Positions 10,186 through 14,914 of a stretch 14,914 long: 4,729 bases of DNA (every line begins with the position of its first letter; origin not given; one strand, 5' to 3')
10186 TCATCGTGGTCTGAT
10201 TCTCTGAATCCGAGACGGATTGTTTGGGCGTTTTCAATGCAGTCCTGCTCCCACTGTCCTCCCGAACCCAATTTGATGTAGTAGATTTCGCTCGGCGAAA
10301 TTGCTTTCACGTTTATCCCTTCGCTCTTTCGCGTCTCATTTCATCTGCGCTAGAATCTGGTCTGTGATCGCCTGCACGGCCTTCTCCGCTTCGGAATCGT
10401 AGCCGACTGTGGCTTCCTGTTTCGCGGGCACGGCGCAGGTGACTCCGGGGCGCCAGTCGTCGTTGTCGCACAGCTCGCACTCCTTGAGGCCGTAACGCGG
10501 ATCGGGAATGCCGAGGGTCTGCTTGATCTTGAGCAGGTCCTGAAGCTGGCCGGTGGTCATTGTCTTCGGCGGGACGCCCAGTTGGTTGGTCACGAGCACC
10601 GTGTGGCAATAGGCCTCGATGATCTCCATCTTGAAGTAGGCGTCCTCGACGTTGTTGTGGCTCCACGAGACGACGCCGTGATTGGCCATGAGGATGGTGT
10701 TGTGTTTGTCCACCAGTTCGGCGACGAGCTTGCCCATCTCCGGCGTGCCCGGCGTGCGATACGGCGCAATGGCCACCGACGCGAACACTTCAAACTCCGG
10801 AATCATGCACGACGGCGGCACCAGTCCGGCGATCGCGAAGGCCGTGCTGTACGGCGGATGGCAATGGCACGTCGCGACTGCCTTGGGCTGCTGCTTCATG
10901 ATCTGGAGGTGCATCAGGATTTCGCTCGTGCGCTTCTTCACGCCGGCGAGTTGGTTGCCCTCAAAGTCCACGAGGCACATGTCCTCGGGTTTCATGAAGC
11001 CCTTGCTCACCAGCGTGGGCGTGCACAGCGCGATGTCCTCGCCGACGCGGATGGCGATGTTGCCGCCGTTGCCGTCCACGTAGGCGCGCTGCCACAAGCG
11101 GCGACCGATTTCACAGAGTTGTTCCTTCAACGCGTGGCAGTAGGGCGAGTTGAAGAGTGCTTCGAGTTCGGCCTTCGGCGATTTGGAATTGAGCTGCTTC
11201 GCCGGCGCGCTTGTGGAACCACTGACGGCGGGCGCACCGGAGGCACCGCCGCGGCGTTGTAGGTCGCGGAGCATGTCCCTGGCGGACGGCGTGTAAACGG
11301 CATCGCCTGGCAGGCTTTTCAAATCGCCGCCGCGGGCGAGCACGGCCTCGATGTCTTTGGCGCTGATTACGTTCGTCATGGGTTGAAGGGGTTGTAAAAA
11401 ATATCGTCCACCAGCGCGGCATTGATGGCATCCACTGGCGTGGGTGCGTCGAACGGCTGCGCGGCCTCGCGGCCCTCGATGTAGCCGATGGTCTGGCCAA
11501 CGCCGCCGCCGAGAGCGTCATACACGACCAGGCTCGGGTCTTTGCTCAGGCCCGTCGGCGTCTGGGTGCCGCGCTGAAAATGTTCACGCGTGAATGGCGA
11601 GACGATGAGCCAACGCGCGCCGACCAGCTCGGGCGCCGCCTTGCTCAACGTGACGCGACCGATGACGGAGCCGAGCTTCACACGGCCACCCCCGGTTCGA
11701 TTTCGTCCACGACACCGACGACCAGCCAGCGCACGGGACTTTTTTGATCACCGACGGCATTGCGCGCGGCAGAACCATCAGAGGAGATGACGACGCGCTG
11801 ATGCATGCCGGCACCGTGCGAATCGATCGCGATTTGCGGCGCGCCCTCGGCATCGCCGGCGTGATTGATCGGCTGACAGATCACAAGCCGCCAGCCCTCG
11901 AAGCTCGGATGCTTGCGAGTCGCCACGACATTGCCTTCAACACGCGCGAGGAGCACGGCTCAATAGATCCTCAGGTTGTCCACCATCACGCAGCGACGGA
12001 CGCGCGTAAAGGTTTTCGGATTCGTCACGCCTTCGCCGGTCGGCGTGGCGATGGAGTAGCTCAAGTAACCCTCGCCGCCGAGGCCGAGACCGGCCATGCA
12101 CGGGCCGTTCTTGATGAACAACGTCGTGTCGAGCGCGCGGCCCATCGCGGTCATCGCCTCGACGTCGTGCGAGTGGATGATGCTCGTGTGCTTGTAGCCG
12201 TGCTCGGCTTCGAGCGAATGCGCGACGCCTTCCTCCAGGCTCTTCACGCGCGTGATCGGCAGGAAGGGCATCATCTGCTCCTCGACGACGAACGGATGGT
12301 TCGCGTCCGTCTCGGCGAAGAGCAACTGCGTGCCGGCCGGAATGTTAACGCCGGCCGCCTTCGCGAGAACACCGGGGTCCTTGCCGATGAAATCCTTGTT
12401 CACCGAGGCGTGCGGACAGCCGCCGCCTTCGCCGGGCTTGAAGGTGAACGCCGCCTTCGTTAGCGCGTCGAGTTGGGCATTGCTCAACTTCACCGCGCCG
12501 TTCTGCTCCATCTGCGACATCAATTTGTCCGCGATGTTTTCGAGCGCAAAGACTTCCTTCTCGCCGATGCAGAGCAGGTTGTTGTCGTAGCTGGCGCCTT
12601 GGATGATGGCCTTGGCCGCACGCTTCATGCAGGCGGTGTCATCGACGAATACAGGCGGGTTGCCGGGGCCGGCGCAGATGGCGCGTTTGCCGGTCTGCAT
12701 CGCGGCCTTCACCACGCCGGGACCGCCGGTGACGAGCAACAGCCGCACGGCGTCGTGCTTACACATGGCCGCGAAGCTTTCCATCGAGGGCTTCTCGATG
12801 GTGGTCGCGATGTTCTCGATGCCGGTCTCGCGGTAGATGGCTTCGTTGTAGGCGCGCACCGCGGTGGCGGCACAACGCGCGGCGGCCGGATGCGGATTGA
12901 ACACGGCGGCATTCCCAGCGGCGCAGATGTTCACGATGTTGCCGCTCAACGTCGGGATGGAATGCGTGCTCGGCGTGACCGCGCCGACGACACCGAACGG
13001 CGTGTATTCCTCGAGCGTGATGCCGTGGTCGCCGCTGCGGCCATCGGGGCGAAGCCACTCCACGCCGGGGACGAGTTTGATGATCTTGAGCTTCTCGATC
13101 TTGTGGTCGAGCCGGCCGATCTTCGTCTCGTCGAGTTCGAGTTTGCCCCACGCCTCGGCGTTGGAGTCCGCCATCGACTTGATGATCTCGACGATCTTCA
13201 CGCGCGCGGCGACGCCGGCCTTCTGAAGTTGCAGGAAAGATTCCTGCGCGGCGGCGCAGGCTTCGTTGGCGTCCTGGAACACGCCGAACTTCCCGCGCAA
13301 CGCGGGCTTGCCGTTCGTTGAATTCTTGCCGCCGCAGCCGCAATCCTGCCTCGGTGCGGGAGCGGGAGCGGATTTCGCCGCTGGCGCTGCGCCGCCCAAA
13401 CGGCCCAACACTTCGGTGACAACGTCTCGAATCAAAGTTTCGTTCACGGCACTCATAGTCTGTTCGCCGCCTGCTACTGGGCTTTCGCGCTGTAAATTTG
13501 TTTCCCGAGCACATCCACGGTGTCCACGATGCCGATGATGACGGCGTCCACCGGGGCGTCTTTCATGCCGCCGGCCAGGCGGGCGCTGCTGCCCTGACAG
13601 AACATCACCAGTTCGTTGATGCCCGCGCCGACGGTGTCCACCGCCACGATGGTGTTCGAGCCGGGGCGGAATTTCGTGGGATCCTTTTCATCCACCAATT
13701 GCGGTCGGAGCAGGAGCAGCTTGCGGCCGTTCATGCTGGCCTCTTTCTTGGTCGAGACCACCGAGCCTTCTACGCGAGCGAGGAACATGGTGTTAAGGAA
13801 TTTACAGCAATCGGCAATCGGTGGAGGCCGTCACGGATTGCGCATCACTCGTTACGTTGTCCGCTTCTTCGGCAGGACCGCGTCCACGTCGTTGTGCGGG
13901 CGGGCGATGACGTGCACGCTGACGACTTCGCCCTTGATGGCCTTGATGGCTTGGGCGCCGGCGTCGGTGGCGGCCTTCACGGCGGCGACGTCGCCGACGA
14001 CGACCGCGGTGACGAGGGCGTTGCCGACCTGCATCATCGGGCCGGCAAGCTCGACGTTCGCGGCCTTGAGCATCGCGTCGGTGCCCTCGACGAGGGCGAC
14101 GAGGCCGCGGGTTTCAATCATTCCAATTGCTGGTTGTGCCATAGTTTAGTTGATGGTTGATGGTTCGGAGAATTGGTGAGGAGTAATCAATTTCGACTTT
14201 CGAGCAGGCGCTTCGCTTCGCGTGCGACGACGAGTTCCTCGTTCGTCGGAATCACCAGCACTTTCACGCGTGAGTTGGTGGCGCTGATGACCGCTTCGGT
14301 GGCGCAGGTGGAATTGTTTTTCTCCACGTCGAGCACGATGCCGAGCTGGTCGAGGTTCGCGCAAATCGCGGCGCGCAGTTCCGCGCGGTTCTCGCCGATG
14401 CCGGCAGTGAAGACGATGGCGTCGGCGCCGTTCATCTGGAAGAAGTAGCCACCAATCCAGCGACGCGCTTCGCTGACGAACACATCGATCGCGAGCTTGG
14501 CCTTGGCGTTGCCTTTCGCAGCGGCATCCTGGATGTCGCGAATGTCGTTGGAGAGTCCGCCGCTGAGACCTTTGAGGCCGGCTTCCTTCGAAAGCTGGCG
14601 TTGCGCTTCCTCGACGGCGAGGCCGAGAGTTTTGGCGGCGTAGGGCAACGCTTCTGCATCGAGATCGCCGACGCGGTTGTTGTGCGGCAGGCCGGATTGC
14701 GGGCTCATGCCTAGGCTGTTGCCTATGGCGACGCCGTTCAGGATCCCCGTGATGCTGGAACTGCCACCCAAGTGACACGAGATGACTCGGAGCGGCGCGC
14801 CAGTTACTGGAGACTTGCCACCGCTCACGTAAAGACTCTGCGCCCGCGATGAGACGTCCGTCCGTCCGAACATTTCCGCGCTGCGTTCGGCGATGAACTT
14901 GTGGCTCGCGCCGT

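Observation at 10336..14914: Core of a PVM-type (Planctomycetes/Verrucomicrobia) bacterial microcompartment operon for lactaldehyde (fucose/rhamnose) catabolism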

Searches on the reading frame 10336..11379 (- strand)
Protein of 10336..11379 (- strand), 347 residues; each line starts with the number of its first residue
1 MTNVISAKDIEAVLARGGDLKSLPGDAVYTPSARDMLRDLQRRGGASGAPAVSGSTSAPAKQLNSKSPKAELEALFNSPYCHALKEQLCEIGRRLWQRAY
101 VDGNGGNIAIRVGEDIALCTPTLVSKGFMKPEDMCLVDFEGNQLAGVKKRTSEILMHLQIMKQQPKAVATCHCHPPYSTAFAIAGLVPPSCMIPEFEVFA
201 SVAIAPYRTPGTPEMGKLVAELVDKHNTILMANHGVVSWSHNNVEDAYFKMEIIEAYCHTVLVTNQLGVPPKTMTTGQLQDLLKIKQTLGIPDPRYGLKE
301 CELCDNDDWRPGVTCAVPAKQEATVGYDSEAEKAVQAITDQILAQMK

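Call 5: search_protein_families(library=pfam, proteins=[window:10336-11379:-], max_evalue=0.01)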
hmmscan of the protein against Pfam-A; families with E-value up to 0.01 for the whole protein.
window:10336-11379:- (347 aa): 1 family
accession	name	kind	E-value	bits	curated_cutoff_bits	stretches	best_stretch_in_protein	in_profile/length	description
PF00596.27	Aldolase_II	-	6e-43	147.3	22.2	1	86-261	1-182/183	Class II Aldolase and Adducin N-terminal domain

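Call 6: search_protein_families(library=ncbifam, proteins=[window:10336-11379:-], max_evalue=0.01)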
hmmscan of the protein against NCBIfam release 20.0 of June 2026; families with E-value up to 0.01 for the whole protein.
window:10336-11379:- (347 aa): 30 families (the best 25 are shown)
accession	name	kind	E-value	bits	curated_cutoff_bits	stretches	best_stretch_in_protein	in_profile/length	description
NF043034.1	OxoTetrPhDc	equivalog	2.2e-34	119.1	250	1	83-282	4-204/205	3-oxo-tetronate 4-phosphate decarboxylase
NF040649.1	FucA_Meth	equivalog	1e-28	100.5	250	1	86-265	4-177/179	L-fuculose phosphate aldolase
NF006208.0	PRK08333.1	equivalog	2.2e-25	89.5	267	1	83-257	4-176/189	aldolase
NF005123.0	PRK06557.1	subfamily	2.2e-24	86.4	251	1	82-271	10-202/223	L-ribulose-5-phosphate 4-epimerase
NF053831.1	RU1PAldHalo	equivalog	4.4e-23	81.8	300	1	101-282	20-199/208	ribulose-1-phosphate aldolase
NF005302.0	PRK06833.1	equivalog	1.1e-22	80.6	264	1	84-286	6-207/214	L-fuculose-phosphate aldolase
TIGR03328.1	salvage_mtnB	equivalog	2e-18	66.6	137.05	1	88-179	1-93/194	methylthioribulose 1-phosphate dehydratase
NF004527.0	PRK05874.1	equivalog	3.3e-17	62.7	308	1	93-240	16-166/218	L-fuculose-phosphate aldolase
NF004979.0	PRK06357.1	equivalog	1.1e-16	60.8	216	1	85-255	7-189/221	hypothetical protein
NF002963.0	PRK03634.1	equivalog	3.2e-16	59.2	170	1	148-284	112-261/274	rhamnulose-1-phosphate aldolase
NF006413.0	PRK08660.1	equivalog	9e-16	58.2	203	1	86-265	4-178/184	aldolase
NF005984.0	PRK08087.1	subfamily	4.9e-15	55.9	264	1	85-280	7-200/215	L-fuculose-phosphate aldolase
NF006672.0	PRK09220.1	equivalog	7e-15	55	226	1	84-182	11-109/209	methylthioribulose 1-phosphate dehydratase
TIGR01086.1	fucA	equivalog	5.5e-14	52.4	400.25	1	101-283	22-202/214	L-fuculose-phosphate aldolase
NF004855.0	PRK06208.1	subfamily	8.5e-13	48.2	255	1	97-272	56-234/274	class II aldolase/adducin family protein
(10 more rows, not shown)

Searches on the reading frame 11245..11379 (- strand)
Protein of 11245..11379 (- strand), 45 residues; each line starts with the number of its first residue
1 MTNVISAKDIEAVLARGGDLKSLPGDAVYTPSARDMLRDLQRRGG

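Call 76: search_protein_families(library=pfam, proteins=[window:11245-11379:-], max_evalue=10)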
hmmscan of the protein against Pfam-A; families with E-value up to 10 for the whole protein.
seq(45 aa): 0 families

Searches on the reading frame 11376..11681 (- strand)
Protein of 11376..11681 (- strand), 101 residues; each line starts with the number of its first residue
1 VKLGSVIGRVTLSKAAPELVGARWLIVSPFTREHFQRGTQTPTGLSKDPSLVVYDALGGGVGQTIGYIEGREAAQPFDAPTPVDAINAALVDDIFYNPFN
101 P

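Call 5: search_protein_families(library=pfam, proteins=[window:11376-11681:-], max_evalue=0.01)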
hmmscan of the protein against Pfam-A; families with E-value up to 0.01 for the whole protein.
window:11376-11681:- (101 aa): 1 family
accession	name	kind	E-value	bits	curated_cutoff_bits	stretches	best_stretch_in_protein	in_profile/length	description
PF03319.19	EutN_CcmL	-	1.1e-14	55.1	25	1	1-92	1-83/83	Ethanolamine utilisation protein EutN/carboxysome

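Call 6: search_protein_families(library=ncbifam, proteins=[window:11376-11681:-], max_evalue=0.01)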
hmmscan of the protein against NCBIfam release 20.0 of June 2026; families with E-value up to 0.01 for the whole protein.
window:11376-11681:- (101 aa): 1 family
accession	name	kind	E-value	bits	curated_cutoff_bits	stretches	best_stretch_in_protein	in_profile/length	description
NF053795.1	beta_CO2some_L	equivalog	0.004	17.5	125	0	1-94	1-85/99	beta-carboxysome shell vertex protein CcmL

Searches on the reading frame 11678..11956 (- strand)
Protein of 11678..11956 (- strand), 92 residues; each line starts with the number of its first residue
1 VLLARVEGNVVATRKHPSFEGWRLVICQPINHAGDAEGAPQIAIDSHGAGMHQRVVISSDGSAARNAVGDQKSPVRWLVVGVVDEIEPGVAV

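Call 5: search_protein_families(library=pfam, proteins=[window:11678-11956:-], max_evalue=0.01)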
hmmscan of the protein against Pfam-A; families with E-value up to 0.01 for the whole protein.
window:11678-11956:- (92 aa): 1 family
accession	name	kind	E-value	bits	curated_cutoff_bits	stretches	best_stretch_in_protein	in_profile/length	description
PF03319.19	EutN_CcmL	-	8.4e-27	94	25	1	1-84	1-83/83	Ethanolamine utilisation protein EutN/carboxysome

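Call 6: search_protein_families(library=ncbifam, proteins=[window:11678-11956:-], max_evalue=0.01)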
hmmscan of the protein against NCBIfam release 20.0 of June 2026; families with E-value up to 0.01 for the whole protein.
window:11678-11956:- (92 aa): 4 families
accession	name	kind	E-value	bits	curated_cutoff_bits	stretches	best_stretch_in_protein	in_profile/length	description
NF053795.1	beta_CO2some_L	equivalog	2.7e-18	66.2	125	1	1-87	1-86/99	beta-carboxysome shell vertex protein CcmL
NF011992.0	PRK15448.1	equivalog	2.7e-14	53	118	1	1-89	1-88/95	ethanolamine utilization microcompartment protein EutN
TIGR02703.2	carboxysome_A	equivalog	6.3e-09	36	120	1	1-85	1-79/81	alpha-carboxysome shell vertex protein CsoS4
TIGR02704.1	carboxysome_B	equivalog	1.6e-06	28.4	88.9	1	2-85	2-78/80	carboxysome peptide B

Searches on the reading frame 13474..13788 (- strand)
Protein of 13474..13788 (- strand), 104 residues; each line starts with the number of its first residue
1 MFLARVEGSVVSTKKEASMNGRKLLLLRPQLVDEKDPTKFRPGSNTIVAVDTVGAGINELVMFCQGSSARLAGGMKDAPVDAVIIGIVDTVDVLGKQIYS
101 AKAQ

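Call 5: search_protein_families(library=pfam, proteins=[window:13474-13788:-], max_evalue=0.01)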
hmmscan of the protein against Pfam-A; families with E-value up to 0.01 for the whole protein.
window:13474-13788:- (104 aa): 1 family
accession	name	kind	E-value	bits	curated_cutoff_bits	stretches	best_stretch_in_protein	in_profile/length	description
PF03319.19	EutN_CcmL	-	1.7e-28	99.4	25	1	1-89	1-83/83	Ethanolamine utilisation protein EutN/carboxysome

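Call 6: search_protein_families(library=ncbifam, proteins=[window:13474-13788:-], max_evalue=0.01)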
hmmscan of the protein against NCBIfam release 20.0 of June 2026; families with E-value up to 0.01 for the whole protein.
window:13474-13788:- (104 aa): 4 families
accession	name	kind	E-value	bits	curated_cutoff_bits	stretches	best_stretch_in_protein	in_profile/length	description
NF053795.1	beta_CO2some_L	equivalog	2.5e-27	95.2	125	1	1-103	1-97/99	beta-carboxysome shell vertex protein CcmL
NF011992.0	PRK15448.1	equivalog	1.3e-14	54.1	118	1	1-99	1-93/95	ethanolamine utilization microcompartment protein EutN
TIGR02703.2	carboxysome_A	equivalog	7.3e-13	48.7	120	1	1-90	1-79/81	alpha-carboxysome shell vertex protein CsoS4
TIGR02704.1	carboxysome_B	equivalog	2.1e-05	24.8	88.9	1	45-90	33-78/80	carboxysome peptide B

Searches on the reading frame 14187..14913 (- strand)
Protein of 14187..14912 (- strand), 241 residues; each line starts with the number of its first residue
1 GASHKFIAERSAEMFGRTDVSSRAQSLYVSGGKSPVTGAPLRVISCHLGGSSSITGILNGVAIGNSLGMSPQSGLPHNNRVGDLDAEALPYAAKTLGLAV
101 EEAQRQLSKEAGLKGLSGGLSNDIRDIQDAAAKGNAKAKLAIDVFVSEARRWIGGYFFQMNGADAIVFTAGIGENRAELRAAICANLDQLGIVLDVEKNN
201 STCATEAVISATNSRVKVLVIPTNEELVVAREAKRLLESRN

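Call 5: search_protein_families(library=pfam, proteins=[window:14187-14913:-], max_evalue=0.01)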
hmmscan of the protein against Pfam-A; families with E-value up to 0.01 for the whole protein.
window:14187-14913:- (242 aa): 0 families

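Call 6: search_protein_families(library=ncbifam, proteins=[window:14187-14913:-], max_evalue=0.01)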
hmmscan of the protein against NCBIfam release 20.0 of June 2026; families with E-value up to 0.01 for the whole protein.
window:14187-14913:- (242 aa): 0 families

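Call 7: search_protein_families(library=pfam, proteins=[window:14187-14912:-], max_evalue=0.1)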
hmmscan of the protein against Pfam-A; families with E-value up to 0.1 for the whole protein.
window:14187-14912:- (241 aa): 1 family
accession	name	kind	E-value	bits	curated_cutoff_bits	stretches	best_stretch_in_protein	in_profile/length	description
PF00871.23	Acetate_kinase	-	6.5e-56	190.1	22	1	40-231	199-392/392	Acetokinase family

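Call 8: search_protein_families(library=ncbifam, proteins=[window:14187-14912:-], max_evalue=0.001)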
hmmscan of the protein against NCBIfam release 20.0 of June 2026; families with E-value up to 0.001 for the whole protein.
window:14187-14912:- (241 aa): 8 families
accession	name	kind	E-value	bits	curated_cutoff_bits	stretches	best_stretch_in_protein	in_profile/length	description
TIGR00016.1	ackA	subfamily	1.8e-56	191.6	293.4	1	39-237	205-404/405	acetate/propionate family kinase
NF009063.0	PRK12397.1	equivalog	1.2e-55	188.8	659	1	33-236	193-392/404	acetate/propionate family kinase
NF009045.0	PRK12379.1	equivalog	1.3e-45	156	580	1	43-236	199-392/402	propionate kinase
NF005520.0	PRK07157.1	equivalog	1.3e-43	149.7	561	1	42-238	200-399/400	acetate kinase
NF005462.0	PRK07058.1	equivalog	8.4e-40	137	486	1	39-239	199-392/396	acetate/propionate family kinase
NF009099.0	PRK12440.1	equivalog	2.9e-37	128.6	693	1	42-237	202-397/397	acetate/propionate family kinase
NF002834.0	PRK03011.1-5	subfamily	1e-11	44.5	222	1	41-194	177-327/357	butyrate kinase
TIGR02707.1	butyr_kinase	equivalog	8.2e-09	34.9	289.1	1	42-177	175-308/351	butyrate kinase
